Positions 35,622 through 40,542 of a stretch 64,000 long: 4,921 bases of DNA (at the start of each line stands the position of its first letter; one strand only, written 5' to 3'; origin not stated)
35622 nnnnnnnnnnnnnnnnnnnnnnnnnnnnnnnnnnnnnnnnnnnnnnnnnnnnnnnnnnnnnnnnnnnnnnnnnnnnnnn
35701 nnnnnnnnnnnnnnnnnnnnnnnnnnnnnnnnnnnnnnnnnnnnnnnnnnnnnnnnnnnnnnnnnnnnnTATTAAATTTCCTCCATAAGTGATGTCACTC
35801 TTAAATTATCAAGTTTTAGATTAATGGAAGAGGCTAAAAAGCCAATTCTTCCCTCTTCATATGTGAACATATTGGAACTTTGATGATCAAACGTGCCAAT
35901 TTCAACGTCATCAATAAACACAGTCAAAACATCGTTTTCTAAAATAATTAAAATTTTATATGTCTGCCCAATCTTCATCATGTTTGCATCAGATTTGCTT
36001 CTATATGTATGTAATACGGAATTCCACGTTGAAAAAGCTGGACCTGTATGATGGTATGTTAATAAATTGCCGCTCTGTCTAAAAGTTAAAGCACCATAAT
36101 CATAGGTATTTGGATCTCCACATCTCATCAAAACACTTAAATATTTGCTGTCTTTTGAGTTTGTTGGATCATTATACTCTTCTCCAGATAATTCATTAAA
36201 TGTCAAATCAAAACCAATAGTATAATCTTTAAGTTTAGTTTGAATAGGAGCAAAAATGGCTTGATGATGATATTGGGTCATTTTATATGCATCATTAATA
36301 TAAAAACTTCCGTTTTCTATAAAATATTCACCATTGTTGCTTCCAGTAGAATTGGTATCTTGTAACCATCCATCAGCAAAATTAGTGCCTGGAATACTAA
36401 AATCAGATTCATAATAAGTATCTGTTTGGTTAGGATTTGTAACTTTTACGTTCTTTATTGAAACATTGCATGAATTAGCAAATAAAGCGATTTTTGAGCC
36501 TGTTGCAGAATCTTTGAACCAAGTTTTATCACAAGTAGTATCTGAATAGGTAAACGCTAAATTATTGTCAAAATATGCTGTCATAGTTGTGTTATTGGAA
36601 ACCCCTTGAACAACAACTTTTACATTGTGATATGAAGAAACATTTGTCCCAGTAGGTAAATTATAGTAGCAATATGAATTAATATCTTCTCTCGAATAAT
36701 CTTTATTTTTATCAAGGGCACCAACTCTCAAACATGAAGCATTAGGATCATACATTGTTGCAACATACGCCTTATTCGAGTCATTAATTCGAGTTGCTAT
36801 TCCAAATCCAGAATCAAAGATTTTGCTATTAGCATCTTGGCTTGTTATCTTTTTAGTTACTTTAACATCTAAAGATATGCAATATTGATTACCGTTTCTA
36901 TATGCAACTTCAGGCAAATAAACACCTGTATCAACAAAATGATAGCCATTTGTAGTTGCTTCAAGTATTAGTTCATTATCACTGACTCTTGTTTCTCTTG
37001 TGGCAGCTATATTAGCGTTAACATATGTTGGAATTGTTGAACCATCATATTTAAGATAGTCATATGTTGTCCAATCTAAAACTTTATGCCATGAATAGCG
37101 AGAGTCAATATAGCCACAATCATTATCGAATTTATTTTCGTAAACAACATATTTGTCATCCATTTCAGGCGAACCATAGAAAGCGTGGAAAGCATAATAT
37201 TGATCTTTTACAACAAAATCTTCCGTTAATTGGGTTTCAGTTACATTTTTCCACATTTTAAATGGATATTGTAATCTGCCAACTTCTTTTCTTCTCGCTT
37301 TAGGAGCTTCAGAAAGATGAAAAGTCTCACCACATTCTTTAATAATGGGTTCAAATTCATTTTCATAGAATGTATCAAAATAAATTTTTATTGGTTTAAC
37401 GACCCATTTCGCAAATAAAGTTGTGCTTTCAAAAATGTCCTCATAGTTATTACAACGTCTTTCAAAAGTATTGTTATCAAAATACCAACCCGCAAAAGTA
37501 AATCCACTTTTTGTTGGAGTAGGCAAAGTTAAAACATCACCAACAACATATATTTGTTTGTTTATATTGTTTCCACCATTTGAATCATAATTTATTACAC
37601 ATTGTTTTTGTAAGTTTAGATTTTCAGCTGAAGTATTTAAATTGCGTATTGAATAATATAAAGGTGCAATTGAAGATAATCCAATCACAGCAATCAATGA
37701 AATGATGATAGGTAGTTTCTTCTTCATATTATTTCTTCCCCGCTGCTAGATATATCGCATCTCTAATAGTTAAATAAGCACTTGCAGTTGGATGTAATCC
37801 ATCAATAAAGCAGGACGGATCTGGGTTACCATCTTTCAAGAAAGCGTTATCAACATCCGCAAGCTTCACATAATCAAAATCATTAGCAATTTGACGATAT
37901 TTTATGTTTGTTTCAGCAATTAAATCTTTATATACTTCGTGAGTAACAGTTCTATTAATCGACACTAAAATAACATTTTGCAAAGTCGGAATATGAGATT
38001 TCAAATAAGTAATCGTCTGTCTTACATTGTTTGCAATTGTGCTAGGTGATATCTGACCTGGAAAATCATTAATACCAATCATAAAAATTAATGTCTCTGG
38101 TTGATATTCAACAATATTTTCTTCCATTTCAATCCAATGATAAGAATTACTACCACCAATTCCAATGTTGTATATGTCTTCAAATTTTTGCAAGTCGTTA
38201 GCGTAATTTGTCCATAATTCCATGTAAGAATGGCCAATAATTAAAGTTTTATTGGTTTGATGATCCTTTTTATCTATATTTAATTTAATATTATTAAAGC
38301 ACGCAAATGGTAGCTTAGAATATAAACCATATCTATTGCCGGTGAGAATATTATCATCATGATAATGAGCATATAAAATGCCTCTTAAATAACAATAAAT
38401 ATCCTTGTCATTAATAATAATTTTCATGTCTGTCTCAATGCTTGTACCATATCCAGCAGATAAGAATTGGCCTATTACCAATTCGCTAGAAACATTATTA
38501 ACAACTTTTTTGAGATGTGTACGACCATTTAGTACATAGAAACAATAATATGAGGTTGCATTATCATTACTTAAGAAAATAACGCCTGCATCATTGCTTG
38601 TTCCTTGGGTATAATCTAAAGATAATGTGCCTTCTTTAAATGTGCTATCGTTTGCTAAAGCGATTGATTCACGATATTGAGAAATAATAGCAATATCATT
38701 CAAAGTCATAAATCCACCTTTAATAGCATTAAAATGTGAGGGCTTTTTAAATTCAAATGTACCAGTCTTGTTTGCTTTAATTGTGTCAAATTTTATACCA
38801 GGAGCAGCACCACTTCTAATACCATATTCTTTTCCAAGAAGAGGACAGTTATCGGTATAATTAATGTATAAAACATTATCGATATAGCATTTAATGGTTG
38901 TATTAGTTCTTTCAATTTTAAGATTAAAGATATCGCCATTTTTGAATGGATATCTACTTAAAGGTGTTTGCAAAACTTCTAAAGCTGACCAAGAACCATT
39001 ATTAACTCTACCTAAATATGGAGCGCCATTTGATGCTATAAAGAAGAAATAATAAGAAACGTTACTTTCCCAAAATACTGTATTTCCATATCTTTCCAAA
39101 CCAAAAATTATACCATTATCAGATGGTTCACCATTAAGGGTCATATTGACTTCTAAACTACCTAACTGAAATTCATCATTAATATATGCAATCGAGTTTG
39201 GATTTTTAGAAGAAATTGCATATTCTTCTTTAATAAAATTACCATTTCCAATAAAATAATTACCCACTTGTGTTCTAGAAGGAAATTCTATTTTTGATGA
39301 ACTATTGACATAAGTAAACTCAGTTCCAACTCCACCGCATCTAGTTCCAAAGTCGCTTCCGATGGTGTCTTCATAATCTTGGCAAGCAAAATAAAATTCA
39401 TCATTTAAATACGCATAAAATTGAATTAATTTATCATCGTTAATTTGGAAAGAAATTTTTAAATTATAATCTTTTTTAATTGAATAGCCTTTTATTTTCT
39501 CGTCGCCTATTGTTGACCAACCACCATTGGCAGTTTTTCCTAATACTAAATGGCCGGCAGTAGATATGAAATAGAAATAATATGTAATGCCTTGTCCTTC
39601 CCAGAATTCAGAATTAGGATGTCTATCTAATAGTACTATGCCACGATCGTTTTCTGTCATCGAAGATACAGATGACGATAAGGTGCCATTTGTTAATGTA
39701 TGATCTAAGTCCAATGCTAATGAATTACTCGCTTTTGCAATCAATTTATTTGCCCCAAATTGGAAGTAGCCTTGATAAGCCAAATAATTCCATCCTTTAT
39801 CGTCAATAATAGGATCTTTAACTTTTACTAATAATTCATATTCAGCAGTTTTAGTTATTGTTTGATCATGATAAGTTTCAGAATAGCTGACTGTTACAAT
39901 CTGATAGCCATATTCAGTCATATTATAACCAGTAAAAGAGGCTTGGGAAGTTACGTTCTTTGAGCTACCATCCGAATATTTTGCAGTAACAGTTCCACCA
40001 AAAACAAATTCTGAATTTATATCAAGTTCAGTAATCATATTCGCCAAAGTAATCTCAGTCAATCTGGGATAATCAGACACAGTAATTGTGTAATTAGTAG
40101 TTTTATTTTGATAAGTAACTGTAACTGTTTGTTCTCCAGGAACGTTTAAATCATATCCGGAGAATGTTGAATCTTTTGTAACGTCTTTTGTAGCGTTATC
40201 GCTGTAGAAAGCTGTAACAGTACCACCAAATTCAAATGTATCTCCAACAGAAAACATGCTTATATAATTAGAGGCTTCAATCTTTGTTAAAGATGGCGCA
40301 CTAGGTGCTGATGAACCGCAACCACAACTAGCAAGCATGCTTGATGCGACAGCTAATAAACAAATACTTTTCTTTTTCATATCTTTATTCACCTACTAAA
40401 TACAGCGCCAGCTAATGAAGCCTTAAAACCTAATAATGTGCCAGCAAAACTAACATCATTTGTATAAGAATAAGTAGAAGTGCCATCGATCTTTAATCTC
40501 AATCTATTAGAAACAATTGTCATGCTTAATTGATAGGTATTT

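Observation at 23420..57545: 34-kb, 20-gene surface-glycan capture/degradation locus with an enzyme set that matches no textbook substrate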

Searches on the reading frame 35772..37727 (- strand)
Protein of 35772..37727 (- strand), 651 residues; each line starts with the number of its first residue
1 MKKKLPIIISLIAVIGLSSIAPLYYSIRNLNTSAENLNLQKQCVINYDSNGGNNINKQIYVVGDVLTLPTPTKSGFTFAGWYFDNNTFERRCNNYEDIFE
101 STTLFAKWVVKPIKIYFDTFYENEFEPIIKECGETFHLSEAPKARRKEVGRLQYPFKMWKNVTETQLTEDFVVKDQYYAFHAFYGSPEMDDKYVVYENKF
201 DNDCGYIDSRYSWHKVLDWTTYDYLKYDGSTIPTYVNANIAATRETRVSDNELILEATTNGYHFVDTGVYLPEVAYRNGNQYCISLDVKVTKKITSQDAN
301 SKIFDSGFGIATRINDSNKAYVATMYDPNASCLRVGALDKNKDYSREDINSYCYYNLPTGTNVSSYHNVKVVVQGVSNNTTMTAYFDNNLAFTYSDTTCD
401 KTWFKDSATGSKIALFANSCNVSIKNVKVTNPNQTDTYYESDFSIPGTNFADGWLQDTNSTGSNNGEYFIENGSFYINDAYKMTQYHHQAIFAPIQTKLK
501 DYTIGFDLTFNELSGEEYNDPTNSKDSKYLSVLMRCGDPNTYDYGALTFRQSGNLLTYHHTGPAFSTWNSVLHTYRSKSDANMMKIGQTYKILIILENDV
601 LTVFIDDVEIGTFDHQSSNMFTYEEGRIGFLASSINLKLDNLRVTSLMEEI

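Call 5: search_protein_families(library=pfam, proteins=[window:35772-37727:-], max_evalue=0.01)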
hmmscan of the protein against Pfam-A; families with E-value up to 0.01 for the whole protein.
window:35772-37727:- (651 aa): 2 families
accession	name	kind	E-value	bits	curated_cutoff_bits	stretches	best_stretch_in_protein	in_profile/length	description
PF09479.16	Flg_new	-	6.3e-10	39.5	27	1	45-107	3-65/65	Listeria-Bacteroides repeat domain (List_Bact_rpt)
PF06439.18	3keto-disac_hyd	-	0.0002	21.9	26.8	0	447-644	8-186/187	3-keto-disaccharide hydrolase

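Call 9: search_protein_families(library=ncbifam, proteins=[window:35772-37727:-], max_evalue=0.01)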
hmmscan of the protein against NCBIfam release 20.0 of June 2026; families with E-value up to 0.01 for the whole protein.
window:35772-37727:- (651 aa): 1 family
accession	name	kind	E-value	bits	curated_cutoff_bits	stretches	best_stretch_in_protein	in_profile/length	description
TIGR02543.1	List_Bact_rpt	repeat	0.00056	20.2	20.95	1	71-108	1-40/44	TIGR02543 family repeat protein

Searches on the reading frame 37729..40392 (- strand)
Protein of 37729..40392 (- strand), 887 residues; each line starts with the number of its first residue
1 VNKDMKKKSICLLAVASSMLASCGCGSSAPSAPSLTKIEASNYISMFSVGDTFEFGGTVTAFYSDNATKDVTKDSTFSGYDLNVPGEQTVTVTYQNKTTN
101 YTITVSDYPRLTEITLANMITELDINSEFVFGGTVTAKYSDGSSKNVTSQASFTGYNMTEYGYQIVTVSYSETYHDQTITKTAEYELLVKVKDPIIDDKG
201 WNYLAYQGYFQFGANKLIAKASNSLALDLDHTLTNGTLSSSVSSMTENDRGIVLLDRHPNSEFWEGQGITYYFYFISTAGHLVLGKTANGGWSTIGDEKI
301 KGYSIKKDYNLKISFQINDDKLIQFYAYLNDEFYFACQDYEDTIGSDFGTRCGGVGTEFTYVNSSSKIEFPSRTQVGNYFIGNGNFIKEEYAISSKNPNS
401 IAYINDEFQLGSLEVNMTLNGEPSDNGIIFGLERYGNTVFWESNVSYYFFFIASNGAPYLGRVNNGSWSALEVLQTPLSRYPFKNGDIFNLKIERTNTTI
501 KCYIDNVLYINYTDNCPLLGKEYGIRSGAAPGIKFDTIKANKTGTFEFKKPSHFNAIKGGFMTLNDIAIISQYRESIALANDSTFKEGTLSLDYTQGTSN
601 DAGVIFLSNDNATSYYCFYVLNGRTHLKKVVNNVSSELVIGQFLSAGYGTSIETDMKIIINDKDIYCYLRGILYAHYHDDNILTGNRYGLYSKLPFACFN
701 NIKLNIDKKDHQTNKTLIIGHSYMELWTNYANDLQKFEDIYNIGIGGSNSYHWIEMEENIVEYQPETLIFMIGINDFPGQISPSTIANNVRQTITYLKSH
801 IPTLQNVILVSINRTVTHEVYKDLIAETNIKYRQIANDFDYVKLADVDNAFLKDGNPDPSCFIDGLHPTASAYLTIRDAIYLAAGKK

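Call 5: search_protein_families(library=pfam, proteins=[window:37729-40392:-], max_evalue=0.01)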
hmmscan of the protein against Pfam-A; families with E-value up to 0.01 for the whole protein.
window:37729-40392:- (887 aa): 5 families
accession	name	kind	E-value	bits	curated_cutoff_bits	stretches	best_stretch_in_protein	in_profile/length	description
PF13472.12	Lipase_GDSL_2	-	4.9e-15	56.9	32.9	1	724-873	16-176/178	GDSL-like Lipase/Acylhydrolase family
PF00657.28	Lipase_GDSL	-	6.1e-11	43.3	23.6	1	724-878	27-206/208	GDSL-like Lipase/Acylhydrolase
PF07523.18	Big_3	-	2.1e-07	31.6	21.2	1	49-105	10-68/68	Bacterial Ig-like domain (group 3)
PF06439.18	3keto-disac_hyd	-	0.00014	22.4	26.8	0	387-515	34-154/187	3-keto-disaccharide hydrolase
PF02210.31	Laminin_G_2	-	0.0026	18.7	22.9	0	75-155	46-116/126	Laminin G domain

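Call 9: search_protein_families(library=ncbifam, proteins=[window:37729-40380:-], max_evalue=0.01)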
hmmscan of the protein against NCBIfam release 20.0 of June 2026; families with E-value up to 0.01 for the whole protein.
window:37729-40380:- (883 aa): 1 family
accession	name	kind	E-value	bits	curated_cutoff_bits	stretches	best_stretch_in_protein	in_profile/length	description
NF009651.0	PRK13184.1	equivalog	0.0075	14.2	839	0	479-521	411-453/932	serine/threonine-protein kinase PknD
